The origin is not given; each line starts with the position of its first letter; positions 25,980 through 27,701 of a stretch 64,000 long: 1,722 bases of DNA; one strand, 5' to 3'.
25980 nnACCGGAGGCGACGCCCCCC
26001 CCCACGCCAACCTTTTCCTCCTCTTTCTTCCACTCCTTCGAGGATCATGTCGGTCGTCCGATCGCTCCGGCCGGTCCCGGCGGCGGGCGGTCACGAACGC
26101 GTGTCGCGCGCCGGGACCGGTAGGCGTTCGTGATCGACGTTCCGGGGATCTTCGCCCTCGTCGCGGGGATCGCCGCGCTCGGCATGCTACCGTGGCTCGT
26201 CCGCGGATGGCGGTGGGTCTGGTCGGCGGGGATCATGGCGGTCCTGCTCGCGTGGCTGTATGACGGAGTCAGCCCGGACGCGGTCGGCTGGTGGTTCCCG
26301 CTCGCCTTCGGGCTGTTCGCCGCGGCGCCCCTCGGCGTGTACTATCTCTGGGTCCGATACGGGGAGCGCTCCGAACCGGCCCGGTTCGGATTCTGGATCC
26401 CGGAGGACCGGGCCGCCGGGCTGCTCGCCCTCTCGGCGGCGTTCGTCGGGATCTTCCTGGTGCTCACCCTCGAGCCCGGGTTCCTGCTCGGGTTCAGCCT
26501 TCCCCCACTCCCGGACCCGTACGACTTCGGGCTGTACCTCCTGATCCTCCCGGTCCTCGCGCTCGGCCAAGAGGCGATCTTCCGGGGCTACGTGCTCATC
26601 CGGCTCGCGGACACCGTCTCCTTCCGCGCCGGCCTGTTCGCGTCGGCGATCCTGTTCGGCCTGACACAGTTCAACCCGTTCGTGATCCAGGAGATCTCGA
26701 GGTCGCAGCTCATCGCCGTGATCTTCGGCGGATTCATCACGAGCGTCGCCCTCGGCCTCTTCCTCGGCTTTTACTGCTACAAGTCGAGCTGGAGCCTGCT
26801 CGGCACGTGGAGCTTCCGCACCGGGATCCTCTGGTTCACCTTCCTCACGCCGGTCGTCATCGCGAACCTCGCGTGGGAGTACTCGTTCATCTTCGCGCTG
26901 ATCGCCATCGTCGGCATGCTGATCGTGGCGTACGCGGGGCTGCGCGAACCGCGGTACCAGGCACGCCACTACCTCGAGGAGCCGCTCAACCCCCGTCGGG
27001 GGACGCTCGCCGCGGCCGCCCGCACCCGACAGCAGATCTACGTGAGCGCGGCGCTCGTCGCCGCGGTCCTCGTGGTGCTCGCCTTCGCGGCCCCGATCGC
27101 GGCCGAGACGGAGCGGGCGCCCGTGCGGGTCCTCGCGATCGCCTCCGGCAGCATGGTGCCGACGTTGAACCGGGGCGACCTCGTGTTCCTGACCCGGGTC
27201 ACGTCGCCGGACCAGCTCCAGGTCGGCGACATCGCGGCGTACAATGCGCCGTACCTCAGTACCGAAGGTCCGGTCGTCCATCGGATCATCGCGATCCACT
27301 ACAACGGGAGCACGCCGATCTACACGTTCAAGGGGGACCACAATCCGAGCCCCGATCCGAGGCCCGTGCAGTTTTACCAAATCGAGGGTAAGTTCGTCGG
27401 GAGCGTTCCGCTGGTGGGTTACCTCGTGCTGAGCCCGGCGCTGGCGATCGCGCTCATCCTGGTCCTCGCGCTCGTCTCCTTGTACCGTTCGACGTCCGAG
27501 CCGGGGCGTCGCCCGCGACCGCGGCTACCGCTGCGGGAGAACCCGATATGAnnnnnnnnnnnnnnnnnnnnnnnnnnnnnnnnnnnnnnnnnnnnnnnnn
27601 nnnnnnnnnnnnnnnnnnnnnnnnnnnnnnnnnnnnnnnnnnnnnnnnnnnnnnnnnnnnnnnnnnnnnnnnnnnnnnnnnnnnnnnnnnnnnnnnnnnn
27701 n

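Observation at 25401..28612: TasA-like secreted subunit + CPBP(CAAX)-protease::SipW-type signal-peptidase fusion + membrane glycoprotein: candidate archaeal fibre/bundling-pilus locus with a novel fusion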

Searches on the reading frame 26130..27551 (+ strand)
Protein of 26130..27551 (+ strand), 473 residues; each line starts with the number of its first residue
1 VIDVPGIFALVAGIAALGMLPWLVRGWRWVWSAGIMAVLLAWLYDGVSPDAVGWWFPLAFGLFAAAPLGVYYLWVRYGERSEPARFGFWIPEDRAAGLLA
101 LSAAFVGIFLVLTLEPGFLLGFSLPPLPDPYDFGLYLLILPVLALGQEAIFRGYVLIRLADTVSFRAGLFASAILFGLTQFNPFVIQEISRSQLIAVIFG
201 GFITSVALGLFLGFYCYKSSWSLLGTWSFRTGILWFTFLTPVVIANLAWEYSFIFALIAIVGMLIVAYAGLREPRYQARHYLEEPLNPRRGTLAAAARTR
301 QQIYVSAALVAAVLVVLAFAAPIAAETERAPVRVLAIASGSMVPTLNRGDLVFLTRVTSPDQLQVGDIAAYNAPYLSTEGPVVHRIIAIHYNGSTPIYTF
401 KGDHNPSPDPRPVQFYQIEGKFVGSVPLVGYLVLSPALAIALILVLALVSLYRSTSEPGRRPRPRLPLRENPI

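Call 3: search_protein_families(library=pfam, proteins=[window:26130-27551:+], max_evalue=1)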
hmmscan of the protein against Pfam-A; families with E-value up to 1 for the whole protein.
window:26130-27551:+ (473 aa): 2 families
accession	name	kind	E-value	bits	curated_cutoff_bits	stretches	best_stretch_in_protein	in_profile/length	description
PF02517.21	Rce1-like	-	1.7e-05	25.4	22.4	1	134-225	6-82/93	Type II CAAX prenyl endopeptidase Rce1-like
PF10502.14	Peptidase_S26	-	0.00018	22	22.9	1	315-389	6-80/168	Signal peptidase, peptidase S26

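Call 4: search_protein_families(library=ncbifam, proteins=[window:26130-27551:+], max_evalue=1)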
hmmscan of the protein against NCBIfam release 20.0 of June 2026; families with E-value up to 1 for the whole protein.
window:26130-27551:+ (473 aa): 7 families
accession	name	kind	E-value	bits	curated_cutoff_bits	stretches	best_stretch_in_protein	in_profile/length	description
TIGR02228.1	sigpep_I_arch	equivalog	7.3e-24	84.4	51.85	1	308-449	10-146/158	signal peptidase I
NF046067.1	SigPepSipWBacil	equivalog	1.5e-15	57.3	190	1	307-435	14-139/189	signal peptidase I SipW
TIGR02227.1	sigpep_I_bact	equivalog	7.5e-07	29.2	47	1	330-389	18-77/162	signal peptidase I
TIGR02754.1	sod_Ni_protease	equivalog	0.02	15.4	63.25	1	339-395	5-61/90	nickel-type superoxide dismutase maturation protease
NF040914.1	Mrt_core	domain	0.14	12.2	100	1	140-167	8-35/108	myxosortase family intramembrane protease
NF047414.1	BRANT_His_rich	hypoth_equivalog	0.15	13.1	44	1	305-333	5-33/62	His-rich protein BRANT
NF041647.1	ABC_perm_CPBP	equivalog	0.27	9.9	435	1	141-218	550-612/636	ABC transporter permease subunit/CPBP intramembrane protease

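Call 6: find_homologous_proteins(query=window:26130-27551:+)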
Query window:26130-27551:+ (473 aa): 68 proteins with E <= 0.001 among 8000 candidates.
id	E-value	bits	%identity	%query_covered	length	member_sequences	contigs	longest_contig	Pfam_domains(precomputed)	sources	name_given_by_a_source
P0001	0.0e+0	1039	100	100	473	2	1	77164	PF02517.22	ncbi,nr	ncbi:MAG: signal peptidase I [Thermoplasmata archaeon]|nr:signal peptidase I [Thermoplasmata archaeo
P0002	1.8e-136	474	51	95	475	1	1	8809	PF02517.22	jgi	jgi:signal peptidase I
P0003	3.0e-136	473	49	100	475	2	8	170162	-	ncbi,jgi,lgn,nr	ncbi:MAG TPA: signal peptidase I [Thermoplasmata archaeon]|nr:signal peptidase I [Thermoplasmata arc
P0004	3.8e-135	470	49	97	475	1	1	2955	PF02517.22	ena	-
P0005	3.9e-134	466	50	95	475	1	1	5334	PF02517.22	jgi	-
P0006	1.7e-132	461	52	95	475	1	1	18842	PF02517.22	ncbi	-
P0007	3.8e-129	450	49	97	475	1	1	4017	-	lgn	-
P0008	1.9e-128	448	48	100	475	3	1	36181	-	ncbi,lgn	ncbi:MAG: signal peptidase I [Thermoplasmata archaeon]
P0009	3.8e-120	420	47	98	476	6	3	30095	PF02517.22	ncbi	-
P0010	2.4e-117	411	48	90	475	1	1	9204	PF02517.22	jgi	jgi:signal peptidase I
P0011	1.2e-116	409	49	87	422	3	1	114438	PF02517.22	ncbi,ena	-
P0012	1.4e-113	399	45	97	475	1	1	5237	PF02517.22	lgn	-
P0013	9.6e-108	379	45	99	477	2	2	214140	PF02517.22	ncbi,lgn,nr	ncbi:MAG TPA: signal peptidase I [Thermoplasmata archaeon]|nr:signal peptidase I [Thermoplasmata arc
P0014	5.2e-106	374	45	90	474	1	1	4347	PF02517.22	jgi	jgi:signal peptidase I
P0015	1.0e-104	369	43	99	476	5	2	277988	PF10502.15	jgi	jgi:signal peptidase I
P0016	5.5e-103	364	46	93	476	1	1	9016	PF02517.22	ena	-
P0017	1.3e-102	363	44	92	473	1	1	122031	PF02517.22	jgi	jgi:signal peptidase I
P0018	7.7e-101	357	46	82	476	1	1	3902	PF02517.22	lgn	-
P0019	8.0e-99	350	44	89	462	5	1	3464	PF02517.22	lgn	-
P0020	1.4e-98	349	44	88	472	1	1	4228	PF02517.22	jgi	jgi:signal peptidase I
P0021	8.1e-98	347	45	91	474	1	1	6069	PF02517.22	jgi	jgi:signal peptidase I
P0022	1.2e-97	346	48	79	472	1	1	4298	PF02517.22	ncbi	-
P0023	2.5e-97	345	45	85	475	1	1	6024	PF02517.22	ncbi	-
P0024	2.3e-95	339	47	76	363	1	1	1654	PF02517.22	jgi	jgi:signal peptidase I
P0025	2.0e-93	332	47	76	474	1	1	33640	PF02517.22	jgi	jgi:signal peptidase I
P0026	6.9e-93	330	45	83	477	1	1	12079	PF02517.22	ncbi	ncbi:MAG: signal peptidase I [Thermoplasmata archaeon]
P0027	3.0e-91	325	44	83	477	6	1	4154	PF02517.22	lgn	-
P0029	8.0e-79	284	41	86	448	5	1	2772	PF02517.22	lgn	-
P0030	9.7e-68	248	38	84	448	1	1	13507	PF02517.22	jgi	jgi:signal peptidase I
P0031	4.0e-67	245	42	81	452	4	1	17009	PF02517.22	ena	-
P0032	5.0e-66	242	36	82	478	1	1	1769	PF10502.15,PF02517.22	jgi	jgi:signal peptidase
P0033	1.2e-65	241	38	81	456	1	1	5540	PF02517.22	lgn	-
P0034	3.9e-65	239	39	78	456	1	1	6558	PF02517.22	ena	-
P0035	7.9e-65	238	42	73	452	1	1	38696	PF02517.22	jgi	jgi:signal peptidase I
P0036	2.4e-64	236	41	79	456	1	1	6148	PF02517.22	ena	-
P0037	2.6e-64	236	44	71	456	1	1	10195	PF02517.22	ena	-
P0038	3.4e-64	236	39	75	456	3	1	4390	PF02517.22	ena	-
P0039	4.3e-64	235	43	71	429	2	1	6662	PF02517.22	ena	-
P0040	1.6e-63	234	38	85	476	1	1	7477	PF02517.22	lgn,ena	-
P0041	2.4e-63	233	41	72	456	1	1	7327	PF02517.22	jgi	jgi:signal peptidase I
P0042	1.1e-62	231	39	86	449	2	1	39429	PF02517.22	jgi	jgi:signal peptidase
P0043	4.5e-62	229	39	78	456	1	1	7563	PF02517.22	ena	-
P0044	5.6e-62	228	40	77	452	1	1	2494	PF02517.22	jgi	jgi:signal peptidase I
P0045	9.4e-62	228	39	78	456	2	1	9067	PF02517.22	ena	-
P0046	1.0e-61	228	38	79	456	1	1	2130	PF02517.22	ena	-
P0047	1.7e-61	227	41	74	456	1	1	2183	PF02517.22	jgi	-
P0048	8.3e-61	225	39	84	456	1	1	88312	PF02517.22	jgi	jgi:signal peptidase I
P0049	2.4e-60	223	40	74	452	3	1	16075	PF02517.22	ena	-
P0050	2.6e-60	223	41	70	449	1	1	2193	PF02517.22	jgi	-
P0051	3.0e-60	223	39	79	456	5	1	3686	PF02517.22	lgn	-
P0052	5.1e-60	222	39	85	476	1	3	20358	PF02517.22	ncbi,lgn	-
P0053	1.0e-59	221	39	81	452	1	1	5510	PF02517.22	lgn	-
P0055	3.0e-59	220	38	85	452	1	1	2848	PF02517.22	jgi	jgi:signal peptidase I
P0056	3.9e-59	219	40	71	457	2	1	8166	PF02517.22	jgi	-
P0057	4.5e-59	219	39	78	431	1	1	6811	PF02517.22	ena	-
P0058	8.3e-59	218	37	92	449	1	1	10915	PF02517.22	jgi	jgi:signal peptidase I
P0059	2.0e-58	217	37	84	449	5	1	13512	PF02517.22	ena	-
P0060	5.5e-58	215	39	81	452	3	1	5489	PF02517.22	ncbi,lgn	-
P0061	8.4e-58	215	37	84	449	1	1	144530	PF02517.22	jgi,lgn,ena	-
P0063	3.3e-56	209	36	87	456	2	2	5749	PF02517.22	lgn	-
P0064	5.7e-55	205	37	81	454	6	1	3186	PF02517.22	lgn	-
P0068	3.5e-21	94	32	45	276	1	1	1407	PF02517.22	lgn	-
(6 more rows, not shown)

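Call 10: find_encoding_contigs(protein=P0013, flank=6000, max_places=2)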
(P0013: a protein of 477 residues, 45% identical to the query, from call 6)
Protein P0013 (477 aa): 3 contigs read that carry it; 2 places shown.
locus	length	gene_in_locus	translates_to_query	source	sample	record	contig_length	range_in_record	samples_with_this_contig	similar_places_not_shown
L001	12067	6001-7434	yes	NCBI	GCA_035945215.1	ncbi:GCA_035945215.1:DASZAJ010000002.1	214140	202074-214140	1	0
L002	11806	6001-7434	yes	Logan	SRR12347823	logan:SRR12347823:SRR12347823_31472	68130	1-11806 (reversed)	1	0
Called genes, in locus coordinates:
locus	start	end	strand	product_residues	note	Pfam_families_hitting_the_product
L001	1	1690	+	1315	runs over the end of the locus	PF00801:PKD (faint), PF18998:Flg_new_2 (faint)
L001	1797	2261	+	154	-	-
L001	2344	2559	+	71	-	-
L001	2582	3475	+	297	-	PF16293:zf-C2H2_9, PF03070:TENA_THI-4, PF14518:Haem_oxygenas_2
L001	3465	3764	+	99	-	PF11494:Ta0938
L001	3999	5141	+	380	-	PF13384:HTH_23 (weak), PF13518:HTH_28 (weak), PF13551:HTH_29 (weak), PF13565:HTH_32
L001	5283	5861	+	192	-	-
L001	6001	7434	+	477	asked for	PF02517:Rce1-like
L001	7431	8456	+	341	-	PF17231:DUF5305 (weak)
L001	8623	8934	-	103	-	-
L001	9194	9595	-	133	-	-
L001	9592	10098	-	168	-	-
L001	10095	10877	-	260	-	PF00106:adh_short, PF08659:KR, PF13561:adh_short_C2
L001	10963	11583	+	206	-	PF00440:TetR_N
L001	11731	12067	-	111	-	?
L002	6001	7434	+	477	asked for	PF02517:Rce1-like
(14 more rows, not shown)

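Call 11: find_encoding_contigs(protein=P0061, flank=6000, max_places=1)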
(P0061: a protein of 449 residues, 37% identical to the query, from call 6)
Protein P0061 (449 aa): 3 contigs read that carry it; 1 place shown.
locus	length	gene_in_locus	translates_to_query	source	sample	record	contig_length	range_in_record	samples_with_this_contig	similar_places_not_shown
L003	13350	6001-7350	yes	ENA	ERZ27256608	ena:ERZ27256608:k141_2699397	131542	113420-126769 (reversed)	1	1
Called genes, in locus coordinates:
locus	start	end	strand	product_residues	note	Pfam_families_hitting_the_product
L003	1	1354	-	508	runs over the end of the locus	PF00884:Sulfatase, PF01663:Phosphodiest (weak), PF00884:Sulfatase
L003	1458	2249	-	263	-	PF00535:Glycos_transf_2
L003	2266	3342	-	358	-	PF00288:GHMP_kinases_N, PF08544:GHMP_kinases_C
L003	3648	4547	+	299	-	PF19656:DUF6159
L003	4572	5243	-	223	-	PF06197:DUF998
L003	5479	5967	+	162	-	-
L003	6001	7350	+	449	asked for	PF02517:Rce1-like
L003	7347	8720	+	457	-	PF17231:DUF5305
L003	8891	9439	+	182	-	-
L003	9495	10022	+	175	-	-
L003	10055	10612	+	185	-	-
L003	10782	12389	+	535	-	PF21070:IcmF_helical (faint), PF08450:SGL (faint), PF25021:TEN_NHL (faint), PF01436:NHL (faint), PF24684:Vgb_lyase (faint)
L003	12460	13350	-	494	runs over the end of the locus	PF07690:MFS_1, PF00083:Sugar_tr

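Call 12: find_encoding_contigs(protein=P0048, flank=6000, max_places=1)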
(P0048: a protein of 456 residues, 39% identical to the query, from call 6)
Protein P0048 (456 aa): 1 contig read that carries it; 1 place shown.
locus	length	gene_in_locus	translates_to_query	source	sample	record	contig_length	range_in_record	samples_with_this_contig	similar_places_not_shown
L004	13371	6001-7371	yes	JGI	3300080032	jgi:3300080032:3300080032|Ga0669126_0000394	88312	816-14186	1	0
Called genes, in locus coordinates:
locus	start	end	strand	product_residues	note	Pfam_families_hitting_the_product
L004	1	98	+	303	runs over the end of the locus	?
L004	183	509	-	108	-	-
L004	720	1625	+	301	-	-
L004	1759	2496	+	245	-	PF03703:bPH_2 (weak)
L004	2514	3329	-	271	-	PF01738:DLH, PF00326:Peptidase_S9 (faint)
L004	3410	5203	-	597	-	PF07690:MFS_1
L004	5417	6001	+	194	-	PF14947:HTH_45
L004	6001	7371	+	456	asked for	PF02517:Rce1-like (weak)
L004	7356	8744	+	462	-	PF17231:DUF5305 (weak)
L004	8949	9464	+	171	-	-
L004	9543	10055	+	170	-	-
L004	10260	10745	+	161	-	-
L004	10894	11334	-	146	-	PF07366:SnoaL, PF12680:SnoaL_2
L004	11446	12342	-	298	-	PF01545:Cation_efflux, PF16916:ZT_dimer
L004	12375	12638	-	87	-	PF02583:Trns_repr_metal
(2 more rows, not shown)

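Call 13: find_encoding_contigs(protein=P0015, flank=6000, max_places=1)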
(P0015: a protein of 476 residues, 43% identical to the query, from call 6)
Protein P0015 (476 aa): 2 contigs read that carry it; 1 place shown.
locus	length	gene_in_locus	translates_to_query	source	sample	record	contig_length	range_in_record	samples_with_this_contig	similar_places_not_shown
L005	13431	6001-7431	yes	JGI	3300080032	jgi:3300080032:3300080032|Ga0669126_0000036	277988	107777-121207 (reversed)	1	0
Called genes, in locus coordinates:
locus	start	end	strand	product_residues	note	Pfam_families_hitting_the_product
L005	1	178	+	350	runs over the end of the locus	PF01154:HMG_CoA_synt_N (weak), PF08541:ACP_syn_III_C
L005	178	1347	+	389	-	PF00108:Thiolase_N, PF02803:Thiolase_C (weak), PF22691:Thiolase_C_1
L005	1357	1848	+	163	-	PF12172:zf-ChsH2, PF01796:OB_ChsH2_C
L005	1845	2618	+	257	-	PF05763:DUF835 (weak)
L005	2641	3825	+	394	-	PF13439:Glyco_transf_4, PF13579:Glyco_trans_4_4, PF20706:GT4-conflict, PF00534:Glycos_transf_1, PF13524:Glyco_trans_1_2, PF13692:Glyco_trans_1_4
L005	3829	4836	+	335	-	-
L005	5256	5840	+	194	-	-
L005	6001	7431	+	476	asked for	PF10502:Peptidase_S26 (weak)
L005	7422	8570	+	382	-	-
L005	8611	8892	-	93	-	-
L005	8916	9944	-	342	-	PF00296:Bac_luciferase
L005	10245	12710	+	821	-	PF24681:Kelch_KLHDC2_KLHL20_DRC7, PF24981:Beta-prop_ATRN-LZTR1 (faint), PF13415:Beta-prop_FBX42, PF05345:He_PIG (faint), PF19077:Big_13 (faint), PF24681:Kelch_KLHDC2_KLHL20_DRC7 (weak), PF00801:PKD (weak)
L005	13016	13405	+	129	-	-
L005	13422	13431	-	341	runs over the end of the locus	PF00561:Abhydrolase_1 (weak), PF12146:Hydrolase_4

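Call 37: find_related_loci(query=A1, collection=genome_contigs, flank=7000)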
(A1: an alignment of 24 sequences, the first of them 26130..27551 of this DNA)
Query A1 (473 aa) in genome_contigs; peptide patterns used: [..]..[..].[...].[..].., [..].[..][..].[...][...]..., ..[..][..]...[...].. (x = any residue, [..] = any of these).
599 stretches matched a pattern (row limit reached: there are more); 356 encode a relative of the query (tblastn E <= 1e-3); the best 80 are kept; 80 distinct loci.
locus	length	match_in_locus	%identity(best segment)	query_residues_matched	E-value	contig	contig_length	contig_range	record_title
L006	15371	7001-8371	49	1-457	7e-131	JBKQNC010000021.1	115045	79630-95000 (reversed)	MAG: Thermoplasmata archaeon isolate LASAr3G3H3I__bin_2 LASAr3G3H3I_000000184214, whole genome shotgun sequence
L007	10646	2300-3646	52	10-457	2e-128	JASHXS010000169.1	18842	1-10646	MAG: Thermoplasmata archaeon isolate JOPF263 JOPF_AWAY_contig_1145564, whole genome shotgun sequence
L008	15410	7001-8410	48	1-468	3e-120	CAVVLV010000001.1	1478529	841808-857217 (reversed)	MAG: uncultured Thermoplasmata archaeon isolate MFD09222.bin.2.62 genome assembly, contig: contig_54099, whole genome sh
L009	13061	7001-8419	45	2-471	2e-111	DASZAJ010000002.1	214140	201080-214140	MAG TPA_asm: Thermoplasmata archaeon isolate SMAG_U6385 k141_111290, whole genome shotgun sequence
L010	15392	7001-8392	47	7-468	2e-110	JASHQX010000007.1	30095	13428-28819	MAG: Thermoplasmata archaeon isolate JOPF086 JOPF_NEAR_contig_63021, whole genome shotgun sequence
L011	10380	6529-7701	45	31-421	3e-81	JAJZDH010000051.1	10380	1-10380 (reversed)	MAG: Thermoplasmata archaeon isolate JA4.bin57 NODE_5421_length_10380_cov_2.081830, whole genome shotgun sequence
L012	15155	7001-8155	45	74-457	6e-78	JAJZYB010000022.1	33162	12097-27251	MAG: Thermoplasmata archaeon isolate TL1-5.bin109 NODE_1425_length_33162_cov_2.164977, whole genome shotgun sequence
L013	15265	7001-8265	44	30-452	1e-82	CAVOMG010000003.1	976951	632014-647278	MAG: uncultured Thermoplasmata archaeon isolate MFD00008.bin.2.88 genome assembly, contig: contig_5858, whole genome sho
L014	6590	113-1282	38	64-465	7e-61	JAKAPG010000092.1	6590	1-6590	MAG: Thermoplasmata archaeon isolate YF1.bin60 NODE_15943_length_6590_cov_1.698283, whole genome shotgun sequence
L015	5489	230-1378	39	65-449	3e-56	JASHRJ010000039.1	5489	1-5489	MAG: Thermoplasmata archaeon isolate JOPF098 JOPF_N102_contig_19519, whole genome shotgun sequence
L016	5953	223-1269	40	99-450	5e-56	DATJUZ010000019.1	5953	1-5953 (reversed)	MAG TPA_asm: Thermoplasmata archaeon isolate SMAG_U15059 k141_3837489, whole genome shotgun sequence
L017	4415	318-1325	39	99-436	1e-55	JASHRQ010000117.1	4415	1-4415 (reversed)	MAG: Thermoplasmata archaeon isolate JOPF105 JOPF_N101_contig_56513, whole genome shotgun sequence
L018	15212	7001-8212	38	58-465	4e-55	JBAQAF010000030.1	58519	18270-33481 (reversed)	MAG: Thermoplasmata archaeon isolate MFD00144_ilm_asm_bin23 k127_137340, whole genome shotgun sequence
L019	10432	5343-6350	37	99-436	5e-53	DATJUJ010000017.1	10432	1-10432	MAG TPA_asm: Thermoplasmata archaeon isolate SMAG_U15043 k141_1988460, whole genome shotgun sequence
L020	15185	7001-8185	35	66-467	2e-50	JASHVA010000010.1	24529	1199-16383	MAG: Thermoplasmata archaeon isolate JOPF193 JOPF_N14C_contig_9370, whole genome shotgun sequence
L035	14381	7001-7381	36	335-457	4e-16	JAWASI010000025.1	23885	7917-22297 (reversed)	MAG: Ignisphaera sp. isolate ZMQR_201705_bins_30 ZMQR_201705_bins_30_scaffold_25, whole genome shotgun sequence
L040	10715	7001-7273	41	333-430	5e-14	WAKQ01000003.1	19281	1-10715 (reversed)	MAG: Desulfurococcales archaeon isolate S013_73 k151_114579, whole genome shotgun sequence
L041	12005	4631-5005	40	335-465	4e-14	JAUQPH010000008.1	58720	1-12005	MAG: Thermoproteota archaeon isolate GXS.bins.2.201912 NODE_336_length_58720_cov_49.628283, whole genome shotgun sequenc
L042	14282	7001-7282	36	337-435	6e-14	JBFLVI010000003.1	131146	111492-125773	MAG: Bacillota bacterium isolate MAG002 MAG002_3, whole genome shotgun sequence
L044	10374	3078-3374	32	331-434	2e-13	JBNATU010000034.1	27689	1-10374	MAG: Moorellaceae bacterium isolate Kamch4342-3A-MB-01 bin2.fa-34, whole genome shotgun sequence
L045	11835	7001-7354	35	333-449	2e-13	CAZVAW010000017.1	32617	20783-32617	MAG TPA_asm: uncultured Desulfurococcaceae archaeon isolate SRP141559_co1_79 genome assembly, contig: NODE_510_length_32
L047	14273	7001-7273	43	335-434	5e-13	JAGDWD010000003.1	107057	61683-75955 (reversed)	MAG: Desulfurococcales archaeon isolate KUA_Bin18 NODE_38_length_107057_cov_16.648483, whole genome shotgun sequence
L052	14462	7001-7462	32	276-440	6e-13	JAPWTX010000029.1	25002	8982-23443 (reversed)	MAG: Ignisphaera sp. isolate RSNS13 scaffold_373_c1, whole genome shotgun sequence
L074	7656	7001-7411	30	307-451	5e-11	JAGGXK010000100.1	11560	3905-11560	MAG: Desulfurococcales archaeon isolate AUK150 PB_MBMC_104_c_000000000124, whole genome shotgun sequence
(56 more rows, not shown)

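Call 38: predict_structure(alignment_id=A1)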
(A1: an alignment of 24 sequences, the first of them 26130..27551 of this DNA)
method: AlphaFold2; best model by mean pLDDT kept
length: 473 residues; sequences in the alignment: 24
mean_pLDDT: 80.6   pTM: 0.74
mean pLDDT of the five models: 80.6, 79.3, 78.0, 77.0, 76.6
residues with pLDDT >= 90: 163; 70-90: 194; 50-70: 87; < 50: 29
segments of 3 or more residues with pLDDT < 50: 319-328, 456-468, 470-473
pLDDT, mean of each block of 10 residues (from residue 1): 62 67 69 91 87 84 92 88 86 87 95 87 88 93 96 92 85 94 83 83 92 91 94 93 82 86 82 64 56 60 63 54 45 81 88 89 94 83 94 92 93 92 86 73 69 50 47 38
secondary structure, 60 per line:
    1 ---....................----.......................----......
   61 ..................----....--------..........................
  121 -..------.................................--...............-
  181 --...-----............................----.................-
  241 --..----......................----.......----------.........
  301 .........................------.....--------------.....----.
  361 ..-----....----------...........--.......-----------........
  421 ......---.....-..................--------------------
elements in order: H4-23 H28-50 H55-78 H83-86 H95-120 H130-162 H165-179 H191-218 H223-239 H249-270 H275-281 H292-325 E332-336 E351-355 E368-371 E382-392 E395-401 E418-426 H430-434 H436-453
